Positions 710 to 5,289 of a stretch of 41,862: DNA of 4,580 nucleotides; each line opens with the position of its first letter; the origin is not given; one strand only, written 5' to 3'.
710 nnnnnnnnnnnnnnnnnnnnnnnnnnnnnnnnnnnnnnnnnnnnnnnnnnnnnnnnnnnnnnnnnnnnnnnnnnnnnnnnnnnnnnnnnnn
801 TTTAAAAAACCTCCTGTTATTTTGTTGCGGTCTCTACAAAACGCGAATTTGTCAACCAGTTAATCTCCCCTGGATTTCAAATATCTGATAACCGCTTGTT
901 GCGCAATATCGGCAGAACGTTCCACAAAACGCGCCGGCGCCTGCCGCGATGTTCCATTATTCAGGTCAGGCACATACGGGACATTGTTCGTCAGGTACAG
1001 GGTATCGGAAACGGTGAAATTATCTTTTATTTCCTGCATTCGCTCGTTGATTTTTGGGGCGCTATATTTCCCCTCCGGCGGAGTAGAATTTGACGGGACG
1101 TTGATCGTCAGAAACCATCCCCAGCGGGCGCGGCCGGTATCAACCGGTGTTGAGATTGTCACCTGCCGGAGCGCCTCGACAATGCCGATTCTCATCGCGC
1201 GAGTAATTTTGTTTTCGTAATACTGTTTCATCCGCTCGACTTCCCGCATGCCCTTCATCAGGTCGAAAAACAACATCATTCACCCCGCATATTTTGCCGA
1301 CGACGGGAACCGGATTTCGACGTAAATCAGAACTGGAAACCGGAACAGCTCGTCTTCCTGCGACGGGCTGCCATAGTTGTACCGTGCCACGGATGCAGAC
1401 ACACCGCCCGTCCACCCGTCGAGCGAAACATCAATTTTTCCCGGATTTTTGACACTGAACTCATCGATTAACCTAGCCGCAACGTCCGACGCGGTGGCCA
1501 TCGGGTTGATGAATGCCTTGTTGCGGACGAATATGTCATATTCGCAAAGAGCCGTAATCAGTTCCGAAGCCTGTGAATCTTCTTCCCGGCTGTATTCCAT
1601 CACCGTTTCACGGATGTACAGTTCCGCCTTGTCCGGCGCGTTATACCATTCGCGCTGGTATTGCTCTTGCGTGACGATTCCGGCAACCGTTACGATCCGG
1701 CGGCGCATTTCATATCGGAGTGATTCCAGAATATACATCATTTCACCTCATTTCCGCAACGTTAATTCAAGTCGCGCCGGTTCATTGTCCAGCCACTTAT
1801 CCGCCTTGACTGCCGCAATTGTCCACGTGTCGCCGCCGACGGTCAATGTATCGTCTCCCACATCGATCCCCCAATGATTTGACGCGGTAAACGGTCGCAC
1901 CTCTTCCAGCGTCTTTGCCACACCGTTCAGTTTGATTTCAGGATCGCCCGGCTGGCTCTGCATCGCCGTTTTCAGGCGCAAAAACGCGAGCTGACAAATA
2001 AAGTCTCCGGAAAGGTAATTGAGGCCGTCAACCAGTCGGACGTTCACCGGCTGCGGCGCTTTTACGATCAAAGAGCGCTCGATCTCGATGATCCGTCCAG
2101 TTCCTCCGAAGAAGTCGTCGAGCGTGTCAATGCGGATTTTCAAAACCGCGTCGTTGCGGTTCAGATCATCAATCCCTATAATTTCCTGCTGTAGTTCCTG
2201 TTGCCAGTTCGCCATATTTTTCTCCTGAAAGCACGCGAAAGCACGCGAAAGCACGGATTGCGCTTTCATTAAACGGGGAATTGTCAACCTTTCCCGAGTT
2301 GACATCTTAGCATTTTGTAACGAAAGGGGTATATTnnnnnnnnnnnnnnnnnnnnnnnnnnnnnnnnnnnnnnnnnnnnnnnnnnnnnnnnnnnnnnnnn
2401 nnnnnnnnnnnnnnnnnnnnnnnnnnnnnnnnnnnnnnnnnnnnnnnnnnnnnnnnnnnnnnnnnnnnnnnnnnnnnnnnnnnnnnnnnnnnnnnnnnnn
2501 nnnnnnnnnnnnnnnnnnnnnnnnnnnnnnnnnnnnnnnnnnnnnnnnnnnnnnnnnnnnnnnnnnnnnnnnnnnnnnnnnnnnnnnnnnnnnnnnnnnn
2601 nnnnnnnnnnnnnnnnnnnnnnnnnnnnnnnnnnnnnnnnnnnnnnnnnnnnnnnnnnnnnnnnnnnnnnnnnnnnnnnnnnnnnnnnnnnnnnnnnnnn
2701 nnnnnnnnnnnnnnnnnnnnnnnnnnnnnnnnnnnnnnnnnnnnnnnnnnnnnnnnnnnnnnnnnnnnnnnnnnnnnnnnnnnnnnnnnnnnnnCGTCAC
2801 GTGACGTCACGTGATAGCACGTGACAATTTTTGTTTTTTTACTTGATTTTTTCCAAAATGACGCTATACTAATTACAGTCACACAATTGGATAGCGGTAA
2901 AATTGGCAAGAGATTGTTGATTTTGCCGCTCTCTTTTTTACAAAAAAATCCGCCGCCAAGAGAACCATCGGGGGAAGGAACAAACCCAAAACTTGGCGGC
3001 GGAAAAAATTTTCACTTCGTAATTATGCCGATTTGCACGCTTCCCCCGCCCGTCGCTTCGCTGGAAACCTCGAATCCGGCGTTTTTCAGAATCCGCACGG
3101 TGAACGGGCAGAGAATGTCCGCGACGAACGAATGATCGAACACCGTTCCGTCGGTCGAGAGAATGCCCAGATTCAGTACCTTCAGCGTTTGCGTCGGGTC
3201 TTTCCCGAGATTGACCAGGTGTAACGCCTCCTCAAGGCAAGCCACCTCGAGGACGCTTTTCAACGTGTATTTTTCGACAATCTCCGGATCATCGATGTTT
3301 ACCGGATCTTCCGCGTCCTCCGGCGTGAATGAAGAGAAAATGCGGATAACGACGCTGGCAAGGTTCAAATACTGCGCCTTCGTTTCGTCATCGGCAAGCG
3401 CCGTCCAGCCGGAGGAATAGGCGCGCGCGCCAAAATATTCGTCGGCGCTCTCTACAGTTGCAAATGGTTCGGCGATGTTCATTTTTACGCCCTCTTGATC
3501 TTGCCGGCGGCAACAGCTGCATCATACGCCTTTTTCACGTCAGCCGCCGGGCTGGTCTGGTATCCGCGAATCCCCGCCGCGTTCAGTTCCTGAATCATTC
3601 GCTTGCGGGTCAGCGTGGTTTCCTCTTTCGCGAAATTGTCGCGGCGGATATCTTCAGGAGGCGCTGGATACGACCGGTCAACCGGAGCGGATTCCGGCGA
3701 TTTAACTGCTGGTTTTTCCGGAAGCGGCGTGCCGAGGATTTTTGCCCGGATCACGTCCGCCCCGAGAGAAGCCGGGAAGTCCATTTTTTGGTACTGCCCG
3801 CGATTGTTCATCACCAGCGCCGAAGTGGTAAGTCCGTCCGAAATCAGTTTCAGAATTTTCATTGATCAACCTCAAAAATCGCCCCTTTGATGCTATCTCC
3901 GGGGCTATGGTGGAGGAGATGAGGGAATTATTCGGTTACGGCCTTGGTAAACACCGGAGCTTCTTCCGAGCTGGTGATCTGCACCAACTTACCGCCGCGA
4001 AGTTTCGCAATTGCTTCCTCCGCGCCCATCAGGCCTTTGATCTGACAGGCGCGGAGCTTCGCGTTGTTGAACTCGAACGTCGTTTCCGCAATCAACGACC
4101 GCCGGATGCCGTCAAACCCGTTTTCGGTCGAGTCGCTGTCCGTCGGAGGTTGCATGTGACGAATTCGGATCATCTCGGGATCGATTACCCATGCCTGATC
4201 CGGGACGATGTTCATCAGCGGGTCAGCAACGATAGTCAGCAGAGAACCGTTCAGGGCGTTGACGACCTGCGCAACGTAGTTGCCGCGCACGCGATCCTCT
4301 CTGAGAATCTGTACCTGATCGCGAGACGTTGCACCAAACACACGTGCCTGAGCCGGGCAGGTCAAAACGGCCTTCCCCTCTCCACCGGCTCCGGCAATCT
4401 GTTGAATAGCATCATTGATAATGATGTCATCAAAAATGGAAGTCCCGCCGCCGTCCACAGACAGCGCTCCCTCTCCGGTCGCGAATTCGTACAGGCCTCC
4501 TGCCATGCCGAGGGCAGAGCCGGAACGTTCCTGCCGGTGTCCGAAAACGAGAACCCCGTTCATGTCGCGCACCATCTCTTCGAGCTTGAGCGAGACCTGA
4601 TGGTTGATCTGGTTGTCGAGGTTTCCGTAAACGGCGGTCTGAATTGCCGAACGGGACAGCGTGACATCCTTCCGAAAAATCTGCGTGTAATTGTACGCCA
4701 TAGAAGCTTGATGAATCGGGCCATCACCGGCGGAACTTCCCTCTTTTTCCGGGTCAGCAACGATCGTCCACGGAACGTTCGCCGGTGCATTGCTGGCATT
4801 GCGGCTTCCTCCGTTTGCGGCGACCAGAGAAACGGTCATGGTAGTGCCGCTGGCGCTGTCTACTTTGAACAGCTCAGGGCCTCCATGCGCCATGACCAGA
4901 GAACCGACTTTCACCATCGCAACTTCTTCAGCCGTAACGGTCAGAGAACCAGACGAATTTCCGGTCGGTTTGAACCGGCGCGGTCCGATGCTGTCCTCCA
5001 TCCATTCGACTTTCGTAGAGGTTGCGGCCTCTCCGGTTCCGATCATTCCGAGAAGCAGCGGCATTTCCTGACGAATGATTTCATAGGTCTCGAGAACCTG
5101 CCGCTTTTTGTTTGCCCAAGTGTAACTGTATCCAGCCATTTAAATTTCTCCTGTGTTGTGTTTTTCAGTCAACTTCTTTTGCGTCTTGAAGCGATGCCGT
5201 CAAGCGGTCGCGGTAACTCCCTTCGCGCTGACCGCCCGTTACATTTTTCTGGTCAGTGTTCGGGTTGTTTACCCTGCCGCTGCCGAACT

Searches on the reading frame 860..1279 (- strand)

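Call 10: search_protein_families(library=phrogs, proteins=[window:860-1279:-], max_evalue=0.001)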
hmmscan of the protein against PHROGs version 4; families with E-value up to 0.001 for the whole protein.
window:860-1279:- (139 aa): 3 families
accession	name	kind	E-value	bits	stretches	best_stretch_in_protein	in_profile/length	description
phrog_169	-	connector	4.4e-28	100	1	11-132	131-254/275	tail completion or Neck1 protein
phrog_5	-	connector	3.8e-08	34.5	1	11-136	98-203/239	tail completion or Neck1 protein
phrog_17193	-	connector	8.9e-07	29.8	1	14-128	130-240/250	tail completion or Neck1 protein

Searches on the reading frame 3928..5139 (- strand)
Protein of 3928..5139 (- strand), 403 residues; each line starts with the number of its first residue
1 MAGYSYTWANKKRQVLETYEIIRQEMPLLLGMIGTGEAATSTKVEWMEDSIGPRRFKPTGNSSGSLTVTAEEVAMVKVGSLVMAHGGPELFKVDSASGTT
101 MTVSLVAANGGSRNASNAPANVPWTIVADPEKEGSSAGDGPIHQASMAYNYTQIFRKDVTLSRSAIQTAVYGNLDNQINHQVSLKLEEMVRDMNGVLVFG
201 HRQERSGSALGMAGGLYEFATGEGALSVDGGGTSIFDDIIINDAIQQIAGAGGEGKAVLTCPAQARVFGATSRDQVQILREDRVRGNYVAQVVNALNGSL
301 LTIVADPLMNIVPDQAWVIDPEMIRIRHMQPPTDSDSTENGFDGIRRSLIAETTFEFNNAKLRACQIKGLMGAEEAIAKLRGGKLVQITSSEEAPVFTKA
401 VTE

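Call 10: search_protein_families(library=phrogs, proteins=[window:3928-5139:-], max_evalue=0.001)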
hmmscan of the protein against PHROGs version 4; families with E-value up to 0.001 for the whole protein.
window:3928-5139:- (403 aa): 1 family
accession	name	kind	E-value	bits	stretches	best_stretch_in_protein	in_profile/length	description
phrog_1328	-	head and packaging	6.5e-40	138.8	1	25-375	35-311/583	major head protein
